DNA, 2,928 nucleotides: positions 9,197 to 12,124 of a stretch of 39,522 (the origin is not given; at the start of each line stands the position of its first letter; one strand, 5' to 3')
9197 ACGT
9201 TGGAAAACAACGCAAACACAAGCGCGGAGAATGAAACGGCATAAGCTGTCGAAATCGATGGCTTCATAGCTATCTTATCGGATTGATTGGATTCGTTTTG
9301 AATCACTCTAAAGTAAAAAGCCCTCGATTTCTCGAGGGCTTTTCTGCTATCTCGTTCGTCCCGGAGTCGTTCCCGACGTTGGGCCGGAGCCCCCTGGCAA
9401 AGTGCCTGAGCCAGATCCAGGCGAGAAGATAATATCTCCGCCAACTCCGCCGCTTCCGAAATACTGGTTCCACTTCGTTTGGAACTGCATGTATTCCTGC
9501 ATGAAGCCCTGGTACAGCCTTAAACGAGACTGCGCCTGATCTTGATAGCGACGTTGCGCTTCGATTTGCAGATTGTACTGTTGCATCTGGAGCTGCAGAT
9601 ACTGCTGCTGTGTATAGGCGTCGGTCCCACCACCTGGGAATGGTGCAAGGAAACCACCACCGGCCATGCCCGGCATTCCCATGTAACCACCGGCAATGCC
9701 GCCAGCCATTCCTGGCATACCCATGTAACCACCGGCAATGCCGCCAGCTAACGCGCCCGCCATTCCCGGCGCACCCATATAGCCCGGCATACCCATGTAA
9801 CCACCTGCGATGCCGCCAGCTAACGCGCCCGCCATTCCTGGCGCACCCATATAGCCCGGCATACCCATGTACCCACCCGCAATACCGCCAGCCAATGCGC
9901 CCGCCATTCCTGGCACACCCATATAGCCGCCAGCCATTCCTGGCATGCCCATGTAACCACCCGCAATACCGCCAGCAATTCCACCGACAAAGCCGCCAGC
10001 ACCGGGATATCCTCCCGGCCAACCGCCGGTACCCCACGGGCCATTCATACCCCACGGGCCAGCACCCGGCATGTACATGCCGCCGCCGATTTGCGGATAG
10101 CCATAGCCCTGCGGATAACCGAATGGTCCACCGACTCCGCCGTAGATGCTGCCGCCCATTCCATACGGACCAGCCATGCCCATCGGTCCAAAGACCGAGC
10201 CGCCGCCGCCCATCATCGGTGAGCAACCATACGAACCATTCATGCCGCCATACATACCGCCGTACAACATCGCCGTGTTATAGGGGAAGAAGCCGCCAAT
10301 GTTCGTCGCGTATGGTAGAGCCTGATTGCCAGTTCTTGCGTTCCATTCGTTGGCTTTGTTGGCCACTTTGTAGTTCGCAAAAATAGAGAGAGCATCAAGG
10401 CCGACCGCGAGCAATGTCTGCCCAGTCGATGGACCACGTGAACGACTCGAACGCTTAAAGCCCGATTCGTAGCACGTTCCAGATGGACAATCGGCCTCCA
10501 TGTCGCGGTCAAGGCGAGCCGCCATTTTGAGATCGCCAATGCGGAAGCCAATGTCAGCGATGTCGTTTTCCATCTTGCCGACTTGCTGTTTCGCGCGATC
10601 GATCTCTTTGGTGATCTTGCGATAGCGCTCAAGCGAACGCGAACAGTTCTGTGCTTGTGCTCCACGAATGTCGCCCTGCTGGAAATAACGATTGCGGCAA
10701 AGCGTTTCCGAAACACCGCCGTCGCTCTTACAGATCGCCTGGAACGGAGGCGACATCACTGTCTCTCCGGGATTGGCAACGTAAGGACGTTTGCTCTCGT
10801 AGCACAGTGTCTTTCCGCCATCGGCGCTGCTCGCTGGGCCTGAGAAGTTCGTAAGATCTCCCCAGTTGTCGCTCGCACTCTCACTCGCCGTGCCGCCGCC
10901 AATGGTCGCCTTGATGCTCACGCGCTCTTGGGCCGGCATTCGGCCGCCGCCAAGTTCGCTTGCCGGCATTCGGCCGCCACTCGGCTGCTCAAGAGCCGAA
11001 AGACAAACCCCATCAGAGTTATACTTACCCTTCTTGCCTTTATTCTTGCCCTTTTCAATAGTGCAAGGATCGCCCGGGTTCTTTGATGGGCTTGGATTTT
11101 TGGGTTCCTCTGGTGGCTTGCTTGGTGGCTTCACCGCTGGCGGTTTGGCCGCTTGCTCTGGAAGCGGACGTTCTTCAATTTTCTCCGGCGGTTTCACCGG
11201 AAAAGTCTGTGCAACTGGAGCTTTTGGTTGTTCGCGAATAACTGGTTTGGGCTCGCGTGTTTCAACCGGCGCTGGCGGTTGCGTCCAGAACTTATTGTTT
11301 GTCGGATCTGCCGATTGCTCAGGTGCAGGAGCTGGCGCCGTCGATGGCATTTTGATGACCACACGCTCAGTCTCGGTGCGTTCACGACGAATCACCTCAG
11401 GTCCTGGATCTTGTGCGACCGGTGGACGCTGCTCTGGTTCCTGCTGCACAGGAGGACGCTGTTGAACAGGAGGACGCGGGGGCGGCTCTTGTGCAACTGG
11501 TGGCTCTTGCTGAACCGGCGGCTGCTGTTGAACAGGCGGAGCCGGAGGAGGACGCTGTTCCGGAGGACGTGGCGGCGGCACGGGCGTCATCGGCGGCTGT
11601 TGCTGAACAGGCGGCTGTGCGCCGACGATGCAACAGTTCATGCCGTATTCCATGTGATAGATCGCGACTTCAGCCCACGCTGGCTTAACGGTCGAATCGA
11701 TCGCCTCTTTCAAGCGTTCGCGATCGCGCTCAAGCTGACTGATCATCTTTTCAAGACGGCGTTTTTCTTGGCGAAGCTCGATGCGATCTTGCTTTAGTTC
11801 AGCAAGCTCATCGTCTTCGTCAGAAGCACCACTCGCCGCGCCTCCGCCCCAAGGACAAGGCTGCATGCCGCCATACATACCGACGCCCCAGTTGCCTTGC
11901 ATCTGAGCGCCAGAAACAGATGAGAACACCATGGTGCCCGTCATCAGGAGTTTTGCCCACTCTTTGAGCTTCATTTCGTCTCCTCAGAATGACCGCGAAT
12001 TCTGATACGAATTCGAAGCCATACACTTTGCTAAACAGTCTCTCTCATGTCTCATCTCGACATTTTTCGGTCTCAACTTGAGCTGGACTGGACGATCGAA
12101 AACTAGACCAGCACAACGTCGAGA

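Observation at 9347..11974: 875-aa secreted protein with a ~235-residue uncharged Gly/Met/Tyr-rich region built partly on 72-nt tandem repeats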

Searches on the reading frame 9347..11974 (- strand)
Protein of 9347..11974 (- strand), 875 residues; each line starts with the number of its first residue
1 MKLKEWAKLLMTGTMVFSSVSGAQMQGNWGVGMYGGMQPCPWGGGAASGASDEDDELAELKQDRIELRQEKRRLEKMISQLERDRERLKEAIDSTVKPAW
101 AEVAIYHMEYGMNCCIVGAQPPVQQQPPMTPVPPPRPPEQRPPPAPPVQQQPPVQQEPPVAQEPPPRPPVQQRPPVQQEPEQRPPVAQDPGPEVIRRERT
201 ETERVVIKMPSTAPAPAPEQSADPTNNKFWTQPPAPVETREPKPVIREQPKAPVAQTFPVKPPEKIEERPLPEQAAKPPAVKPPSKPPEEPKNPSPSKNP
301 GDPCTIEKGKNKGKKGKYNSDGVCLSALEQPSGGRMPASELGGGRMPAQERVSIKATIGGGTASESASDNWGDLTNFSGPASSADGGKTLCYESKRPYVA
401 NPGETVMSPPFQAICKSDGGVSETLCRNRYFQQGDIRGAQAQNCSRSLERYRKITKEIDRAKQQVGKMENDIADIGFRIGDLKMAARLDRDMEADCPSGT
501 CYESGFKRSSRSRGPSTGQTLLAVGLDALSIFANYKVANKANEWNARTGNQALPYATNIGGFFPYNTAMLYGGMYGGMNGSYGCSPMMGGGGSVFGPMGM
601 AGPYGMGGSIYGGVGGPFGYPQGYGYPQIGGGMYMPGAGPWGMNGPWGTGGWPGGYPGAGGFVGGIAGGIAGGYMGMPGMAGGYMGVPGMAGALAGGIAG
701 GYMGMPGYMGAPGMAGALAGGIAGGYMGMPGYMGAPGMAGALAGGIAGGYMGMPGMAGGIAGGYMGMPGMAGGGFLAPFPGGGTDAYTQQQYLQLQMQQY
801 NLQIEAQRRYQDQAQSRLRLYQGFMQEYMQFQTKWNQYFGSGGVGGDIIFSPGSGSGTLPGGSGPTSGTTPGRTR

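Call 5: search_protein_families(library=pfam, proteins=[window:9347-11974:-], max_evalue=1)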
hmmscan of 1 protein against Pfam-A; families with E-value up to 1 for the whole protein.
window:9347-11974:- (875 aa): 3 families
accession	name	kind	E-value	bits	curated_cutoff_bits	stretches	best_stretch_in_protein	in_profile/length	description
PF04977.20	DivIC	-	0.04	14.2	28.9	1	50-90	19-59/80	Septum formation initiator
PF11285.13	DUF3086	-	0.37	10.3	24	1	65-105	6-46/277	Protein of unknown function (DUF3086)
PF25762.1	HAUS1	-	0.85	9.8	40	0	51-96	110-155/236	HAUS augmin-like complex subunit 1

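Call 6: search_protein_families(library=ncbifam, proteins=[window:9347-11974:-], max_evalue=1)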
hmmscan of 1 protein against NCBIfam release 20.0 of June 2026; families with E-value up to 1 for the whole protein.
window:9347-11974:- (875 aa): 3 families
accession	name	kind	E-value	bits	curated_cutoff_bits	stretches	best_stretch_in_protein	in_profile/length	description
NF033516.0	transpos_IS3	equivalog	0.14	11.4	160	1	56-101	49-90/369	IS3 family transposase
TIGR04523.1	Mplasa_alph_rch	subfamily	0.17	9.7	270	0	54-93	567-606/745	helix-rich protein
NF045487.1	ASRP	equivalog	0.44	9.1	300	1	55-92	355-392/593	archaea-specific SMC-related protein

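Call 7: find_homologous_proteins(query=window:9347-11974:-, max_evalue=0.001)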
Query window:9347-11974:- (875 aa): 4 proteins with E <= 0.001 among 8000 candidates.
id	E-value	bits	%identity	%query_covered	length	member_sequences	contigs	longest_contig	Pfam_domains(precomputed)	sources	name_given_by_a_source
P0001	9.7e-202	691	43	100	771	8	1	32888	-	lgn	-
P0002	1.9e-193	663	61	10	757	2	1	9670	-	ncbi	-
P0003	2.2e-192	660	54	60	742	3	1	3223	-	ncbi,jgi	jgi:hypothetical protein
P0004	4.3e-130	453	37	70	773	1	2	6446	PF01391.24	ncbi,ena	-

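Call 11: find_related_loci(query=A1, collection=genome_contigs, flank=10000)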
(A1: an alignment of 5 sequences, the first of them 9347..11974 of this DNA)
Query A1 (875 aa) in genome_contigs; peptide patterns used: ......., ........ (x = any residue, [..] = any of these).
171 stretches matched a pattern; 19 encode a relative of the query (tblastn E <= 1e-3); 19 distinct loci.
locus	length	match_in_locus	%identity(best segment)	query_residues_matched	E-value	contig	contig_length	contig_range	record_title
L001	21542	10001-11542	93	179-688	0e+0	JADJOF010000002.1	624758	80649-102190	MAG: Bdellovibrionales bacterium isolate Fred_18-Q3-R57-64_BAT3C.339 tig00004627-10-6241410, whole genome shotgun sequen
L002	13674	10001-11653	43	1-644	2e-112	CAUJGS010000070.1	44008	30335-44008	MAG: Bdellovibrionota bacterium isolate KLAP46 genome assembly, contig: KLAP46_246311, whole genome shotgun sequence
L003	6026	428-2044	57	333-875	4e-112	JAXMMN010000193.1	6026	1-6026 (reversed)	MAG: Bdellovibrionales bacterium isolate NC_concoct.bin.29 k141_4304, whole genome shotgun sequence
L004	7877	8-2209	45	29-875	2e-100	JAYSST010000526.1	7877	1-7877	MAG: Bdellovibrionales bacterium isolate GFS_12268 GFS_12268_525, whole genome shotgun sequence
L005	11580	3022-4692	54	1-644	4e-84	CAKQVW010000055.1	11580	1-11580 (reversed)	MAG: uncultured Bdellovibrionaceae bacterium isolate REFINED_METABAT215_TOP10_CONTIGS_1500_ASSEMBLY_K77_MERGED__Nepal_Mo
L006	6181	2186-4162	55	1-839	1e-65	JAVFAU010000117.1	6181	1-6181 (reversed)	MAG: Bdellovibrionales bacterium isolate BF4_99 NODE_44670_length_6181_cov_2.207301_Biofilm4, whole genome shotgun seque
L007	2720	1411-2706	31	7-714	2e-19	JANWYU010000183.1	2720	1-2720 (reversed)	MAG: Pseudobdellovibrionaceae bacterium isolate SKYG79 k141_493730, whole genome shotgun sequence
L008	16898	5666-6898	31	8-665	8e-16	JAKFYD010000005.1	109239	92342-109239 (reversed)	MAG: Bdellovibrionaceae bacterium isolate ND5_Bin_38_1 ND5_0000141, whole genome shotgun sequence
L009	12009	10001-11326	27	8-648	5e-13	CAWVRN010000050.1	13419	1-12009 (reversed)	MAG TPA_asm: uncultured Bdellovibrio sp. isolate ERR3589585_binner123_56 genome assembly, contig: ERZ7462356.2256, whole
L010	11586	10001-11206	30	1-647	6e-13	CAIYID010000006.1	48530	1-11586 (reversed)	MAG: uncultured Bdellovibrionales bacterium isolate Kiruna_bin-06382 genome assembly, contig: bin-06382:06/94, whole gen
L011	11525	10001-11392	30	1-706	1e-10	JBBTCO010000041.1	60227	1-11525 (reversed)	MAG: Bdellovibrionota bacterium isolate H41-bin001_1 H41_bin001_1_000000000041, whole genome shotgun sequence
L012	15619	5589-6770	28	26-648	2e-10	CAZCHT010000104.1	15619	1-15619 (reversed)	MAG TPA_asm: uncultured Bdellovibrio sp. isolate SRP107338_co1_318 genome assembly, contig: NODE_3967_length_15619_cov_6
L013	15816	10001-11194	28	26-648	3e-10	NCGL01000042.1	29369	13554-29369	MAG: Bdellovibrio sp. 28-41-41 04302015_28_scaffold_366, whole genome shotgun sequence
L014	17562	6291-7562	27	16-648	2e-8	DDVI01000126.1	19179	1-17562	MAG TPA_asm: Bdellovibrionaceae bacterium UBA2316 UBA2316_contig_6977, whole genome shotgun sequence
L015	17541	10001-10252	43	603-694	4e-8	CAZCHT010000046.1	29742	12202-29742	MAG TPA_asm: uncultured Bdellovibrio sp. isolate SRP107338_co1_318 genome assembly, contig: NODE_1187_length_29742_cov_6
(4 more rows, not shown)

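Call 12: search_solved_structures(query=A1, max_evalue=1)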
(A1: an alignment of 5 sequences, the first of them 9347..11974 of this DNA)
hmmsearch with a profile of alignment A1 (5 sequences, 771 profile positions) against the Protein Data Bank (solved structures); distinct sequences matched with E-value up to 1: 11.
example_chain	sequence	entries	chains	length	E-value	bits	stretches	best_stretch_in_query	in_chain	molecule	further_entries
8s05_C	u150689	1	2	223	0.15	13.9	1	105-193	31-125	Conserved protein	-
9o17_AC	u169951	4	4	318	0.21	13.3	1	147-226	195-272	Small ribosomal subunit protein uS3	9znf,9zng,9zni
5a8i_A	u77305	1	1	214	0.24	13.2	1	105-193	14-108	ARNA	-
9ipu_I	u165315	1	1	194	0.25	13.1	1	141-227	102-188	Histone H1.0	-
6la2_S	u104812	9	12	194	0.28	12.9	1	140-227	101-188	Histone H1.0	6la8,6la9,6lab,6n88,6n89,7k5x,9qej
8tb9_A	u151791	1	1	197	0.43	12.3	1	140-227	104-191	Histone H1.0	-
7cow_S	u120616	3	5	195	0.45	12.2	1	140-227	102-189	Histone H1.0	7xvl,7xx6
7oyc_W1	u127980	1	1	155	0.58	11.9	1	94-189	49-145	TRASH domain-containing protein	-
7dbp_K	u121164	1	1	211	0.75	11.5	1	140-227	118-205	Histone H1.0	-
4bxf_A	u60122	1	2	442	0.8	11.4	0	703-752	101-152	BIFUNCTIONAL LYSINE-SPECIFIC DEMETHYLASE AND HISTIDYL-HYDROXYLASE MINA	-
2xdv_A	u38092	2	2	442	0.81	11.4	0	703-752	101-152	MYC-INDUCED NUCLEAR ANTIGEN | BIFUNCTIONAL LYSINE-SPECIFIC DEMETHYLASE AND HISTIDYL-HYDROXYLASE MINA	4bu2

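Call 40: find_encoding_contigs(protein=P0001, flank=10000, max_places=3)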
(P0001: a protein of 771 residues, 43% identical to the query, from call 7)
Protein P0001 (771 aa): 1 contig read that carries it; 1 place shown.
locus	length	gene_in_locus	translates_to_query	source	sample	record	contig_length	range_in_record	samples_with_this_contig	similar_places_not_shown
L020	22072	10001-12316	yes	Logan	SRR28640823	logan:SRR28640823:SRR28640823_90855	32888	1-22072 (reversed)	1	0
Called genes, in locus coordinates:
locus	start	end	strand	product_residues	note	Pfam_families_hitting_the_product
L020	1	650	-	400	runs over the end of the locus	PF00140:Sigma70_r1_2, PF04542:Sigma70_r2, PF04545:Sigma70_r4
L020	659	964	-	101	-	PF09650:PHA_gran_rgn (weak)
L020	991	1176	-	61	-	-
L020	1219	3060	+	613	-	PF01336:tRNA_anti-codon, PF00152:tRNA-synt_2, PF02938:GAD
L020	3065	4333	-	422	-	-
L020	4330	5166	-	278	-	-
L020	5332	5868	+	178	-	-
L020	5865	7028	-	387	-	PF00437:T2SSE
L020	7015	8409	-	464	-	PF00263:Secretin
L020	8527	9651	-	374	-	PF00072:Response_reg, PF00512:HisKA, PF02518:HATPase_c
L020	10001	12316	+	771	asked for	-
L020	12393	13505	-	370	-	-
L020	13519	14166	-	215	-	-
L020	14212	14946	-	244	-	-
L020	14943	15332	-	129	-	PF07811:TadE (weak)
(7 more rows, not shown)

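Call 47: predict_structure(alignment_id=A5)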
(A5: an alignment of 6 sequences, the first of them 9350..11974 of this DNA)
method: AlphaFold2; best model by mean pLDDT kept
length: 875 residues; sequences in the alignment: 6
mean_pLDDT: 44.4   pTM: 0.32
mean pLDDT of the five models: 44.4, 43.7, 43.3, 37.7, 37.3
residues with pLDDT >= 90: 56; 70-90: 87; 50-70: 84; < 50: 648
segments of 3 or more residues with pLDDT < 50: 13-50, 116-165, 168-317, 327-408, 502-787, 841-875
pLDDT, mean of each block of 10 residues (from residue 1): 56 44 33 32 34 78 94 96 94 83 78 48 35 42 41 41 46 39 32 29 28 30 30 35 35 33 40 42 36 33 37 46 43 30 29 24 29 37 41 35 42 61 77 80 89 91 94 90 76 57 39 32 30 32 39 27 27 26 27 29 29 30 29 31 34 28 30 30 32 31 32 32 36 35 31 35 35 32 42 73 66 61 66 62 35 30 28 28
secondary structure, 60 per line:
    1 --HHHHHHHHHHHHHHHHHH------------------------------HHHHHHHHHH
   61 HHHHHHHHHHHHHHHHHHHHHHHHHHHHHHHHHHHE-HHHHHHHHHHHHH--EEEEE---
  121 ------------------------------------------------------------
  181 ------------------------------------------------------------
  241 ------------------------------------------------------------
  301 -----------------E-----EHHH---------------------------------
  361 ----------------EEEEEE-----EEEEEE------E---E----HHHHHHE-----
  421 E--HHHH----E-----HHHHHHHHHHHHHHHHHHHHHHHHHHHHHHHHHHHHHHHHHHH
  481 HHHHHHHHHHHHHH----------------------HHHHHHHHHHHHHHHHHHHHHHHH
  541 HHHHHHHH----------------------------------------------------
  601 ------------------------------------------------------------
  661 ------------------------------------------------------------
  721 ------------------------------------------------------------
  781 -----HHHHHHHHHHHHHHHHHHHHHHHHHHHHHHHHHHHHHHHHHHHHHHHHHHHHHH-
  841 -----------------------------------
elements in order (helices of 4 or more, strands of 3 or more residues): H3-20 H51-95 H98-110 E113-117 E377-382 E388-393 H409-414 H424-427 H438-494 H517-548 H786-839

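Call 52: search_protein_families(library=pfam, proteins=[L009:9512-9955:+, L013:9457-9900:+, L014:5788-6252:+, L013:8396-9418:-, L013:12123-13040:+, L014:8076-9017:-, L012:7374-7808:+, L009:7443-9407:+, L014:2751-5168:+, L010:8732-9247:-], max_evalue=0.01)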
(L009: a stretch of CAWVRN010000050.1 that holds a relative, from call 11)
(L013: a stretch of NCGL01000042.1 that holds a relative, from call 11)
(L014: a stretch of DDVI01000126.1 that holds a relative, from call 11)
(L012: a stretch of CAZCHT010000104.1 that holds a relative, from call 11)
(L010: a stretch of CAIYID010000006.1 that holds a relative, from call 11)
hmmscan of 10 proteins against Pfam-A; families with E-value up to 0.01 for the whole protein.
L009:9512-9955:+ (147 aa): 0 families

L013:9457-9900:+ (147 aa): 1 family
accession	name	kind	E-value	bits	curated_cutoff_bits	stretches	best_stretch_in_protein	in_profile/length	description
PF01717.24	Meth_synt_2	-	0.0088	15.8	21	0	18-107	76-164/324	Cobalamin-independent synthase, Catalytic domain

L014:5788-6252:+ (154 aa): 0 families

L013:8396-9418:- (340 aa): 1 family
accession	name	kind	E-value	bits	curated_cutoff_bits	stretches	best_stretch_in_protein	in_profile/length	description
PF03006.26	HlyIII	-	1.4e-30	107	26.2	1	62-259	7-224/224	Haemolysin-III related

L013:12123-13040:+ (305 aa): 0 families

L014:8076-9017:- (313 aa): 1 family
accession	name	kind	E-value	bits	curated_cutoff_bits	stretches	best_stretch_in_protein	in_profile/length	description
PF03006.26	HlyIII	-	2.9e-30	106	26.2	1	34-231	7-224/224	Haemolysin-III related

L012:7374-7808:+ (144 aa): 0 families

L009:7443-9407:+ (654 aa): 5 families
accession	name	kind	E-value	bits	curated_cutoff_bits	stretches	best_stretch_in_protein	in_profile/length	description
PF00072.30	Response_reg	-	6.7e-54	181.2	30.2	2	539-648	1-110/111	Response regulator receiver domain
PF02518.31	HATPase_c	-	2.4e-24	86.4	26.4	1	387-501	2-107/111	Histidine kinase-, DNA gyrase B-, and HSP90-like ATPase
PF00512.31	HisKA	-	1.4e-16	60.7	26.9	1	274-339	2-66/66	His Kinase A (phospho-acceptor) domain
PF08448.16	PAS_4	-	4e-09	37.1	23.1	1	152-253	4-108/110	PAS fold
PF23198.2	PDE8A_N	-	2.4e-07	31.2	29.6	1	537-648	10-128/147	PDE8A-like, N-terminal domain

L014:2751-5168:+ (805 aa): 7 families
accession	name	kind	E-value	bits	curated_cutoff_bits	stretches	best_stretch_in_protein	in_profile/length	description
PF00122.25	E1-E2_ATPase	-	7.6e-48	162.9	28.1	1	102-281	3-181/181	E1-E2 ATPase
PF00702.32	Hydrolase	-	2.9e-14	54.3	26.4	1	297-569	1-191/191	haloacid dehalogenase-like hydrolase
PF08282.18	Hydrolase_3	-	2.2e-09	37.8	20.9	1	541-602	195-255/255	haloacid dehalogenase-like hydrolase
PF00690.31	Cation_ATPase_N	-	6.5e-08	32.5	20.4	1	7-59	15-67/69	Cation transporter/ATPase, N-terminus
PF13246.12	Cation_ATPase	-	2.6e-05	24.6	21.7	1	356-405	39-89/91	Cation transport ATPase (P-type)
PF00689.26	Cation_ATPase_C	-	0.0011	19.3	27.3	1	641-787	3-167/175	Cation transporting ATPase, C-terminus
PF15047.11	DUF4533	-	0.0079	16.3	28.6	0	540-624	55-141/225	Protein of unknown function (DUF4533)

L010:8732-9247:- (171 aa): 0 families

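Call 53: fold_search(model_id=the predicted structure, library=pdb)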
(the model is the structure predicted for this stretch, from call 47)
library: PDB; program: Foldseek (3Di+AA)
matches with E <= 10: 7; with E <= 0.001: 0
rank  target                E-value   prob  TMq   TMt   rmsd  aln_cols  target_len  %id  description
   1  6zvr_A                4.7e+00  0.08  0.07  0.22  37.7       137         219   14  C11 symmetry: Bacterial Vipp1 and PspA are members of the ancient ESCRT-III membrane-remodeling superfamily. (released 2021-08-04)
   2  7o3w_A                6.2e+00  0.09  0.07  0.24  25.3       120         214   15  Structural basis for VIPP1 oligomerization and maintenance of thylakoid membrane integrity (released 2021-06-30)
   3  9eom                  6.2e+00  0.09  0.07  0.23  27.1       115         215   15  250A Vipp1 dL10Ala helical tubes in the presence of EPL (released 2024-10-16)
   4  6zvr_CB               6.5e+00  0.06  0.06  0.20  32.2       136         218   14  C11 symmetry: Bacterial Vipp1 and PspA are members of the ancient ESCRT-III membrane-remodeling superfamily. (released 2021-08-04)
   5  4ev6_A                7.3e+00  0.06  0.07  0.16  14.4       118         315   14  The complete structure of CorA magnesium transporter from Methanocaldococcus jannaschii (released 2012-10-31)
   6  8abq_C                9.1e+00  0.06  0.08  0.27  17.2       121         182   13  Structure of the SNX1-SNX5 complex, Pt derivative (released 2023-06-21)
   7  5x3x_Q                9.7e+00  0.04  0.06  0.17  19.8       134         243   13  2.8A resolution structure of a cobalt energy-coupling factor transporter-CbiMQO (released 2017-04-05)
